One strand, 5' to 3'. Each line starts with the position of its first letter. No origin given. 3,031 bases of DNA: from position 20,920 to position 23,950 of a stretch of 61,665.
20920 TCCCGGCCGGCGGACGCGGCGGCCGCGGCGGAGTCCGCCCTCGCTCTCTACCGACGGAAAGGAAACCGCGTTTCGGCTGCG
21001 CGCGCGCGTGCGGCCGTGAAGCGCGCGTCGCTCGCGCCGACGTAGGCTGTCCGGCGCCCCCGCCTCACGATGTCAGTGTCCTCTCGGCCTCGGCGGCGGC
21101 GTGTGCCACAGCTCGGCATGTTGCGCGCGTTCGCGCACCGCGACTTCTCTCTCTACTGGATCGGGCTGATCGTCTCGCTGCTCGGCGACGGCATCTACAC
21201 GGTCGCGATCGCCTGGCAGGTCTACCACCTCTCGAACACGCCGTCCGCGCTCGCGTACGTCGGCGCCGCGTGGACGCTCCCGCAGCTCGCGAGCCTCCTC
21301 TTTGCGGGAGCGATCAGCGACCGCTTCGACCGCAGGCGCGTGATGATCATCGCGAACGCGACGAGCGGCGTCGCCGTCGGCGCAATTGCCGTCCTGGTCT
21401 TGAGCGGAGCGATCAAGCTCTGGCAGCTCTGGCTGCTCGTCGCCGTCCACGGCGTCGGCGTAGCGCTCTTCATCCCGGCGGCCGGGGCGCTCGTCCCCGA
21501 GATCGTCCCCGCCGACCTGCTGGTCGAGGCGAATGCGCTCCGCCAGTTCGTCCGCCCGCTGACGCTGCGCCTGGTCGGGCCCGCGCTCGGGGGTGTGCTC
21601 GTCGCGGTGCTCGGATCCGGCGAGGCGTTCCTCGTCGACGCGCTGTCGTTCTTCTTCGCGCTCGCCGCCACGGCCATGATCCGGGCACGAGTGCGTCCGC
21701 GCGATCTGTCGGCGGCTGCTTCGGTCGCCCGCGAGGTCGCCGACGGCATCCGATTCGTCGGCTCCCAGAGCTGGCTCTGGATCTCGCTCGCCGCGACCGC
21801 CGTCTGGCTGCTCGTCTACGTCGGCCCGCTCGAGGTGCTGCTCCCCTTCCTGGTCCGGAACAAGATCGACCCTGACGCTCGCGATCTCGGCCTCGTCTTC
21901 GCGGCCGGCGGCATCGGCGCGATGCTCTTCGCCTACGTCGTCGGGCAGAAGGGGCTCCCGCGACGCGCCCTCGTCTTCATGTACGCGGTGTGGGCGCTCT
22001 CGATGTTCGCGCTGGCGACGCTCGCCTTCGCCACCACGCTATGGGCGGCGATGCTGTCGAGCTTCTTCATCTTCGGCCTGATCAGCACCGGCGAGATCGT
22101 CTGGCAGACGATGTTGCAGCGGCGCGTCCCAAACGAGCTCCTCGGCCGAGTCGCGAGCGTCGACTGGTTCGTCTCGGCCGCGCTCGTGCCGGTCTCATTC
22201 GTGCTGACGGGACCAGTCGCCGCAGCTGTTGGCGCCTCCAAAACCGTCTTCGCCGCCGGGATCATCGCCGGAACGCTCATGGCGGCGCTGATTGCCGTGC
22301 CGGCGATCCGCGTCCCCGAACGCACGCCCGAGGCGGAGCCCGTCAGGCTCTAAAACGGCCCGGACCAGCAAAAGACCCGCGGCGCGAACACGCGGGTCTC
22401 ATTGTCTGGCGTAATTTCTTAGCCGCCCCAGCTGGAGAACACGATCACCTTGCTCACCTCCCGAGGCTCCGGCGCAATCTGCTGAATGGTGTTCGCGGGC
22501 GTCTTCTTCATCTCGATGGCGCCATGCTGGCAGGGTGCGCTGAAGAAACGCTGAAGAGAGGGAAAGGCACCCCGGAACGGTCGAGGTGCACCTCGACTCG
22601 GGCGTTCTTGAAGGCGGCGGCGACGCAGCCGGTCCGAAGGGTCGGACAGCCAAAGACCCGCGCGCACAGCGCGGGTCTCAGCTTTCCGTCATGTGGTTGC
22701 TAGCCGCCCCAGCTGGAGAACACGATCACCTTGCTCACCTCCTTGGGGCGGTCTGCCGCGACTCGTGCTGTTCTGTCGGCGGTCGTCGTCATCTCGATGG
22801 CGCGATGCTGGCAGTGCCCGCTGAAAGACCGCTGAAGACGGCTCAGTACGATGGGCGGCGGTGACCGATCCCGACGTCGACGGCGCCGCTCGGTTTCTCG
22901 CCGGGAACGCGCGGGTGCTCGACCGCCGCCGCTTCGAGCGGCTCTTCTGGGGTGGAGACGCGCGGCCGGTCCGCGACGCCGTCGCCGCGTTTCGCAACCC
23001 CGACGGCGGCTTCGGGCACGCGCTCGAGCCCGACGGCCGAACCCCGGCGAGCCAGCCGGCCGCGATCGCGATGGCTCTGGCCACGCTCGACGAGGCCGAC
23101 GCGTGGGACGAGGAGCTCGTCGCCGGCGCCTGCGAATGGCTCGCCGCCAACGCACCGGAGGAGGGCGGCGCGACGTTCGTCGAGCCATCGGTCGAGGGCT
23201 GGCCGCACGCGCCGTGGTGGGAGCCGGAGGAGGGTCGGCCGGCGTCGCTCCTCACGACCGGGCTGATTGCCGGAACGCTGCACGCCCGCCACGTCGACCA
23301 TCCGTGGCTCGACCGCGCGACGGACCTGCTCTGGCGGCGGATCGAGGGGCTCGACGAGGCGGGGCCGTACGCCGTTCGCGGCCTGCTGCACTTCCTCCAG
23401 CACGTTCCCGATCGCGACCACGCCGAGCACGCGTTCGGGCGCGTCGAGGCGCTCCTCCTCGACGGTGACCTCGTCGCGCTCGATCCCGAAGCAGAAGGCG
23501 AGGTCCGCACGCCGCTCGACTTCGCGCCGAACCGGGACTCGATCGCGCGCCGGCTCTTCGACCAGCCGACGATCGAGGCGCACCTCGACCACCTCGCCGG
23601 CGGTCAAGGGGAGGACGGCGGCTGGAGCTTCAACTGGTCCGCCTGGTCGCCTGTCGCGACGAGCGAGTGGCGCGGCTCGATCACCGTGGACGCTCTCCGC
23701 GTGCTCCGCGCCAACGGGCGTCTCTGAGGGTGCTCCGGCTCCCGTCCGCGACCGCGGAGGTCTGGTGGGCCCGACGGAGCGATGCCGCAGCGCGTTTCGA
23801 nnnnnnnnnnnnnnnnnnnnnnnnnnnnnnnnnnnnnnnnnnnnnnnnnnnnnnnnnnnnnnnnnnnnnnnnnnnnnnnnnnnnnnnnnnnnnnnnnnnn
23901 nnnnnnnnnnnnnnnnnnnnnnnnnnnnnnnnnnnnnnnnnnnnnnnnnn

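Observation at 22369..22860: Two tandem, separately terminated 30-codon peptide genes with hypervariable N-termini and an identical ................ C-terminus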

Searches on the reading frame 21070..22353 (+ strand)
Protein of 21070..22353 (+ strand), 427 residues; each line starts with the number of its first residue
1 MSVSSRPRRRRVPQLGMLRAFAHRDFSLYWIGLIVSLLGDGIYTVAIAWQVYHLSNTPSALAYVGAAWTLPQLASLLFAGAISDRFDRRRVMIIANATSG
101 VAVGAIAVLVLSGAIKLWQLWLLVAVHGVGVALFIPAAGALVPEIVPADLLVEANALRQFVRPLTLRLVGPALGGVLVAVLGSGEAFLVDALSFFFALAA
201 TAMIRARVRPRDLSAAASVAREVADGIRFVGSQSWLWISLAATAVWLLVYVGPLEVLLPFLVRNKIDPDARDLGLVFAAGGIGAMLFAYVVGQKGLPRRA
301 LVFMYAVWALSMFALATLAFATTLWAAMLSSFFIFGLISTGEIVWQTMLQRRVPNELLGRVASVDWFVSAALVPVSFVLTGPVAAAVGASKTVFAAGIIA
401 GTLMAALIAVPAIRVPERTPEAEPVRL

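Call 9: search_protein_families(library=pfam, proteins=[window:21070-22353:+], max_evalue=0.01)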
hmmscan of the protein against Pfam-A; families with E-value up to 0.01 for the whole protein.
window:21070-22353:+ (427 aa): 2 families
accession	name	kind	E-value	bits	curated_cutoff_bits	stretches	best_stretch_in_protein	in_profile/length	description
PF05977.19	MFS_3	-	3.4e-40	138.4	27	1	20-418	6-398/524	Transmembrane secretion effector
PF07690.21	MFS_1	-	6.5e-31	107.9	33.4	1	30-366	2-336/347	Major Facilitator Superfamily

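Call 31: find_homologous_proteins(query=window:21070-22353:+)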
Query window:21070-22353:+ (427 aa): 3234 proteins with E <= 0.001 among 8000 candidates; the best 120 are listed.
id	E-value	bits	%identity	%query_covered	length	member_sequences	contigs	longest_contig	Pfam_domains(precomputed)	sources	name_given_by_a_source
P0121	1.6e-253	859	100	97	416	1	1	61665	PF05977.20,PF07690.22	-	-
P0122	7.0e-217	738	84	99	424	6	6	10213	PF05977.20,PF07690.22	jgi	jgi:hypothetical protein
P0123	2.6e-210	717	84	96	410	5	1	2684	PF05977.20,PF07690.22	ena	-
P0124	3.7e-210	716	85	94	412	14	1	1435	PF05977.20,PF07690.22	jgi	jgi:MFS family permease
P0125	8.6e-208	708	84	94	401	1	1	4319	PF05977.20,PF07690.22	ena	-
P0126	3.7e-206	703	83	94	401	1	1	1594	PF05977.20,PF07690.22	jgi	jgi:MFS family permease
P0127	5.6e-195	666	78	95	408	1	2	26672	PF05977.20,PF07690.22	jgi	jgi:MFS family permease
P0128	7.0e-195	666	78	95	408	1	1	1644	PF05977.20,PF07690.22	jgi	jgi:MFS family permease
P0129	7.5e-195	666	78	95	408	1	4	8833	PF05977.20,PF07690.22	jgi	jgi:MFS family permease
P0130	9.9e-195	665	78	95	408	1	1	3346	PF05977.20,PF07690.22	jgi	jgi:MFS family permease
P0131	2.6e-194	664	78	95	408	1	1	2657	PF05977.20,PF07690.22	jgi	jgi:MFS family permease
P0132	2.9e-194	664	77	96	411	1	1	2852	PF05977.20,PF07690.22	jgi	jgi:MFS family permease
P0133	3.1e-194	664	78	95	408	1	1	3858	PF05977.20,PF07690.22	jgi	jgi:MFS family permease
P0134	1.0e-193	662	77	95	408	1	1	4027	PF05977.20,PF07690.22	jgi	jgi:MFS family permease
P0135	3.4e-193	660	77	95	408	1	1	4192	PF05977.20,PF07690.22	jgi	jgi:MFS family permease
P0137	1.5e-192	658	77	95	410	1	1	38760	PF05977.20,PF07690.22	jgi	jgi:MFS family permease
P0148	5.9e-179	613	71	95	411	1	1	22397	PF05977.20,PF07690.22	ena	-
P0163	2.6e-162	559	66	94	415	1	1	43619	PF05977.20,PF07690.22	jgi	jgi:DHA3 family tetracycline resistance protein-like MFS transporter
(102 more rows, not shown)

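Call 32: find_encoding_contigs(protein=P0122, flank=6000, max_places=6)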
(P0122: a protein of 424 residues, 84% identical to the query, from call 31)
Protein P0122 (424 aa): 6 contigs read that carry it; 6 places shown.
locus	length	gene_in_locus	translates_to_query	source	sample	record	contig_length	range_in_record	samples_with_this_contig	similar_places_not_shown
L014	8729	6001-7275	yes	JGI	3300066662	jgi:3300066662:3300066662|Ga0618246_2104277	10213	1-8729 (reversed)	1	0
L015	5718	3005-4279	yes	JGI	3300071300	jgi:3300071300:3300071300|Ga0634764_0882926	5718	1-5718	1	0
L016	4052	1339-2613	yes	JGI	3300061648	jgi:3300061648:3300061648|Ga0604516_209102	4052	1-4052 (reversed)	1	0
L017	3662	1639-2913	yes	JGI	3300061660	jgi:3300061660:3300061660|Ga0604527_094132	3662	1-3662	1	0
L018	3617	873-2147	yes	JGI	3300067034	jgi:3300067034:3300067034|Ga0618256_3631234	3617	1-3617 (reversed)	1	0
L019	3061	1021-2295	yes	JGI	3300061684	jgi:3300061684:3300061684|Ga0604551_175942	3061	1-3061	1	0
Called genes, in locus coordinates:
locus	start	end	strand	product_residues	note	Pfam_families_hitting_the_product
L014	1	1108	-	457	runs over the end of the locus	PF13487:HD_5, PF01966:HD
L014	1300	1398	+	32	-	-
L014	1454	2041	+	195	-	PF17248:DUF5317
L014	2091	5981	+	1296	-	PF00486:Trans_reg_C, PF03704:BTAD, PF17874:TPR_MalT (faint), PF13424:TPR_12 (faint), PF13191:AAA_16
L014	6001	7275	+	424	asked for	PF05977:MFS_3, PF07690:MFS_1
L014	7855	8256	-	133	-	PF13683:rve_3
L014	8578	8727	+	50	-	?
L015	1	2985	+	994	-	?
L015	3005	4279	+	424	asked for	PF05977:MFS_3, PF07690:MFS_1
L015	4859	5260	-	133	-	PF13683:rve_3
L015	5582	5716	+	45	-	?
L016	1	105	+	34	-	?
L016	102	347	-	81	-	-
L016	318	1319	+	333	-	PF13424:TPR_12 (weak)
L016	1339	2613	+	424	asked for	PF05977:MFS_3, PF07690:MFS_1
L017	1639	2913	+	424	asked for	PF05977:MFS_3, PF07690:MFS_1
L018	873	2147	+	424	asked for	PF05977:MFS_3, PF07690:MFS_1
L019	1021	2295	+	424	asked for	PF05977:MFS_3, PF07690:MFS_1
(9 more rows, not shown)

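Call 33: find_encoding_contigs(protein=P0127, flank=6000, max_places=3)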
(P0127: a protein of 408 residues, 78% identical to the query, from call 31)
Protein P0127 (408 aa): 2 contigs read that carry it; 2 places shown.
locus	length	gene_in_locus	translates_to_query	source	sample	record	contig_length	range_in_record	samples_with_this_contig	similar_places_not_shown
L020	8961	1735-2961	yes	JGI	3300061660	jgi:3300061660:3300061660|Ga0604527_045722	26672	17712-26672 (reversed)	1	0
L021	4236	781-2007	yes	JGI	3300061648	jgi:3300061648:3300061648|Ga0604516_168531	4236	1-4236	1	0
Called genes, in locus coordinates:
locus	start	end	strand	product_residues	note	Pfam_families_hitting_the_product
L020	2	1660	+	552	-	?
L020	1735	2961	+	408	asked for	PF05977:MFS_3, PF07690:MFS_1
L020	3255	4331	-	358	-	PF13565:HTH_32, PF13276:HTH_21 (weak), PF13683:rve_3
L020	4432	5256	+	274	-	PF01547:SBP_bac_1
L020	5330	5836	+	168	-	-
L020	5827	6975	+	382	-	PF01494:FAD_binding_3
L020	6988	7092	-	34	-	-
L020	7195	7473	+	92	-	PF07366:SnoaL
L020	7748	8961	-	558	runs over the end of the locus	PF13088:BNR_2 (faint)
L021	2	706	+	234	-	?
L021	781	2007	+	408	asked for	PF05977:MFS_3, PF07690:MFS_1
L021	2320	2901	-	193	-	PF13683:rve_3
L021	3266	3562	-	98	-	PF07883:Cupin_2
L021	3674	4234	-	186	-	?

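Call 34: find_encoding_contigs(protein=P0137, flank=6000, max_places=3)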
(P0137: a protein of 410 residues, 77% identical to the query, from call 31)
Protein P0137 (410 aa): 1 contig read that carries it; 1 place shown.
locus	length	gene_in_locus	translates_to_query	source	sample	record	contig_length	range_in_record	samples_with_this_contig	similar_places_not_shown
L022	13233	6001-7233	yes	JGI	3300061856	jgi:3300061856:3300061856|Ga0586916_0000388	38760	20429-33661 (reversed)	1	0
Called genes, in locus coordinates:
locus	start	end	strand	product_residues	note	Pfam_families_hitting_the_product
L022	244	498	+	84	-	-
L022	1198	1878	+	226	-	-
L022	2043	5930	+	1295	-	PF00486:Trans_reg_C, PF03704:BTAD, PF13191:AAA_16, PF13424:TPR_12 (weak)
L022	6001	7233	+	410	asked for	PF05977:MFS_3, PF07690:MFS_1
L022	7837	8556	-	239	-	PF13473:Cupredoxin_1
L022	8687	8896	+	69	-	PF00313:CSD, PF08206:OB_RNB (weak)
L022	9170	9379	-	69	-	-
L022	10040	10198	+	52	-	-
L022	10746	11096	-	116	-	-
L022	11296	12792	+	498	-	PF13439:Glyco_transf_4, PF00534:Glycos_transf_1, PF20706:GT4-conflict, PF13692:Glyco_trans_1_4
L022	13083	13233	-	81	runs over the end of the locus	-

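Call 37: find_encoding_contigs(protein=P0148, flank=6000, max_places=2)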
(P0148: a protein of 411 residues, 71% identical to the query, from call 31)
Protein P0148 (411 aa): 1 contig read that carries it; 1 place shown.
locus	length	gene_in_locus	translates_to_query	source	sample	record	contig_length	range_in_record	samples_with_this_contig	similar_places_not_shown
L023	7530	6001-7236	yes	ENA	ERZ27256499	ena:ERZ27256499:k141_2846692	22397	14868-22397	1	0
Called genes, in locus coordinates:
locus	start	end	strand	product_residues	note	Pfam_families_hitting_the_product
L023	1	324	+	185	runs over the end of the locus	PF17248:DUF5317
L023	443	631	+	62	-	-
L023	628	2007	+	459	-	PF13487:HD_5, PF01966:HD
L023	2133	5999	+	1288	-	PF00486:Trans_reg_C, PF03704:BTAD, PF13424:TPR_12 (faint), PF13191:AAA_16, PF13401:AAA_22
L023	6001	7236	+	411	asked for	PF05977:MFS_3, PF07690:MFS_1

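Call 38: find_encoding_contigs(protein=P0163, flank=6000, max_places=2)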
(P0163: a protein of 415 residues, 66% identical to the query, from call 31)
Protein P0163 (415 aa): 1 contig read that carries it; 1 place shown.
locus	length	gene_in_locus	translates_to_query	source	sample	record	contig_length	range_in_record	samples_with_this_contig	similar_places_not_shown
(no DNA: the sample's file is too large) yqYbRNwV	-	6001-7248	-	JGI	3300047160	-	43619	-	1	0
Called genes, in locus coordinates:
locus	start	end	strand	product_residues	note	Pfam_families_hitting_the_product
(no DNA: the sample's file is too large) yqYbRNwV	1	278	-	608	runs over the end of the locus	PF00990:GGDEF, PF01966:HD, PF08668:HDOD, PF13487:HD_5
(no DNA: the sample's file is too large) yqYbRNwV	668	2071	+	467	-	PF13487:HD_5, PF01966:HD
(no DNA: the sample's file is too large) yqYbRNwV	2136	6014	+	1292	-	PF00486:Trans_reg_C, PF03704:BTAD, PF13176:TPR_7 (faint), PF13424:TPR_12 (faint), PF13191:AAA_16, PF13401:AAA_22 (faint)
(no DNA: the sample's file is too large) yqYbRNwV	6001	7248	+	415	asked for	PF05977:MFS_3, PF07690:MFS_1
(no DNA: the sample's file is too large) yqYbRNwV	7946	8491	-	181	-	-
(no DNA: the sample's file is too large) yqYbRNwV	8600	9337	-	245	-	PF00072:Response_reg, PF00196:GerE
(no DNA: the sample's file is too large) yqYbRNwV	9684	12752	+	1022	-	-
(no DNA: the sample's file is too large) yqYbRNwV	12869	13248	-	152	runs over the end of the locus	-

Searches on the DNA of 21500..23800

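Call 3: search_rna_families(source=window, start=21500, end=23800, threshold=evalue, max_evalue=10, show_alignments=5)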
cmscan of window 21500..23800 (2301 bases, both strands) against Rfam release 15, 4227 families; matches with E-value up to 10: 1.
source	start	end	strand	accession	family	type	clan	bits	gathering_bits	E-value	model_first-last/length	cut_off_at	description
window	22333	22403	+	RF00512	Leu_leader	Cis-reg; leader;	-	15.9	50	5.6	1-148/148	no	Leucine operon leader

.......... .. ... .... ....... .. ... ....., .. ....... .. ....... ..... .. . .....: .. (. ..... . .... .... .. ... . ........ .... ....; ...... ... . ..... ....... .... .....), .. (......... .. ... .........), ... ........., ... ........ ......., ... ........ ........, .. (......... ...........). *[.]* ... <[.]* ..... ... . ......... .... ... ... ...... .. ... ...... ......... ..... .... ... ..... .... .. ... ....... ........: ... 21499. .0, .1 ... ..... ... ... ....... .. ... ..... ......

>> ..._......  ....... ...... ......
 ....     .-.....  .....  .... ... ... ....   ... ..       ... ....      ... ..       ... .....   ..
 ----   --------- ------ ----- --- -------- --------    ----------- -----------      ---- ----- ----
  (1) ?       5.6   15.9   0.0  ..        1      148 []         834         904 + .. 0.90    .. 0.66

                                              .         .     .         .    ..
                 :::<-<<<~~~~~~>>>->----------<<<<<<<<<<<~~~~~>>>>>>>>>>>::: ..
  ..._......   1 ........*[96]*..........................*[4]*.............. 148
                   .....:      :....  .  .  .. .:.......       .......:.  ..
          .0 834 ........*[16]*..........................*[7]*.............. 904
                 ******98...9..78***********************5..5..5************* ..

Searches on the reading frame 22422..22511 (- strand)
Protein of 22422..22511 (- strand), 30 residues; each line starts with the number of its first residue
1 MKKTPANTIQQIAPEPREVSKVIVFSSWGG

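Call 14: list_cluster_members(proteins=[window:22422-22511:-, window:22703-22792:-])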
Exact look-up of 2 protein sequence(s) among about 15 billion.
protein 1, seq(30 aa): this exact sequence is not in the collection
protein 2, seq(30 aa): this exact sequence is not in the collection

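Call 60: search_protein_representatives(alignment_id=A2)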
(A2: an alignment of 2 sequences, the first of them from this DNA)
Query: 2 sequences, 30 profile positions. Proteins with E-value up to 0.001 (for the whole library): 6; up to 1e-10: 0; up to 1e-30: 0. The best 6 are listed.
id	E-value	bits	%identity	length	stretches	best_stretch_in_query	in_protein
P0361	2.1e-07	46.9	-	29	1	3-29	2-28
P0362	4.1e-07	46.0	-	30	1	1-30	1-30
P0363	3.8e-06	42.9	-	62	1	1-29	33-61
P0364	9.7e-06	41.6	-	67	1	1-29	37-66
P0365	8.3e-05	38.6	-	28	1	1-29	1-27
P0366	8.4e-04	35.4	-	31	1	1-29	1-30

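Call 62: list_cluster_members(proteins=[P0361, P0362, P0363, P0364, P0365, P0366])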
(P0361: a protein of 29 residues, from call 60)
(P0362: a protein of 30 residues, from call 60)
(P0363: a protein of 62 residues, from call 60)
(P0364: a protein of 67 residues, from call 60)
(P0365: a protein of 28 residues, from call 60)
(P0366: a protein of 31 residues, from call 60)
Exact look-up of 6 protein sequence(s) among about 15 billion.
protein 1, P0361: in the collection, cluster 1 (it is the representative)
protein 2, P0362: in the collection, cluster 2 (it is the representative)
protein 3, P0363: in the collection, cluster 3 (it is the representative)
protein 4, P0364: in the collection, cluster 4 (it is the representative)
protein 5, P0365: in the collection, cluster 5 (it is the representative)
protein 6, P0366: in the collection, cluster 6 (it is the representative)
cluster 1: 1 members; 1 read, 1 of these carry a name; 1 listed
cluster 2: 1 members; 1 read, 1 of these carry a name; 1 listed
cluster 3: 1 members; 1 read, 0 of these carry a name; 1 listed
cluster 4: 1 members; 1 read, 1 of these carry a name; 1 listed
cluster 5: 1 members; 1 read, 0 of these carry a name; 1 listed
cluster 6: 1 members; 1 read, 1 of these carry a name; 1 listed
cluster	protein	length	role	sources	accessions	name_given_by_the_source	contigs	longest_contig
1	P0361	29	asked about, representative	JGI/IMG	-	hypothetical protein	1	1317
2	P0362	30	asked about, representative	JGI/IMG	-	hypothetical protein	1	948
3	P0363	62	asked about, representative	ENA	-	-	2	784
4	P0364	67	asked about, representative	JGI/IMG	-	hypothetical protein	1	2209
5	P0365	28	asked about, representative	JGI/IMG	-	-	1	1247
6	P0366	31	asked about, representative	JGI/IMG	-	hypothetical protein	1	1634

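Call 65: search_protein_families(library=ncbifam, proteins=[window:22422-22511:-], max_evalue=10)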
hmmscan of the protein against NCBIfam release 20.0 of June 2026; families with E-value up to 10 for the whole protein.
seq(30 aa): 0 families

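Call 66: search_protein_families(library=pfam, proteins=[window:22422-22511:-], max_evalue=10)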
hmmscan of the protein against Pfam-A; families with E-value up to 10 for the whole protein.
seq(30 aa): 0 families
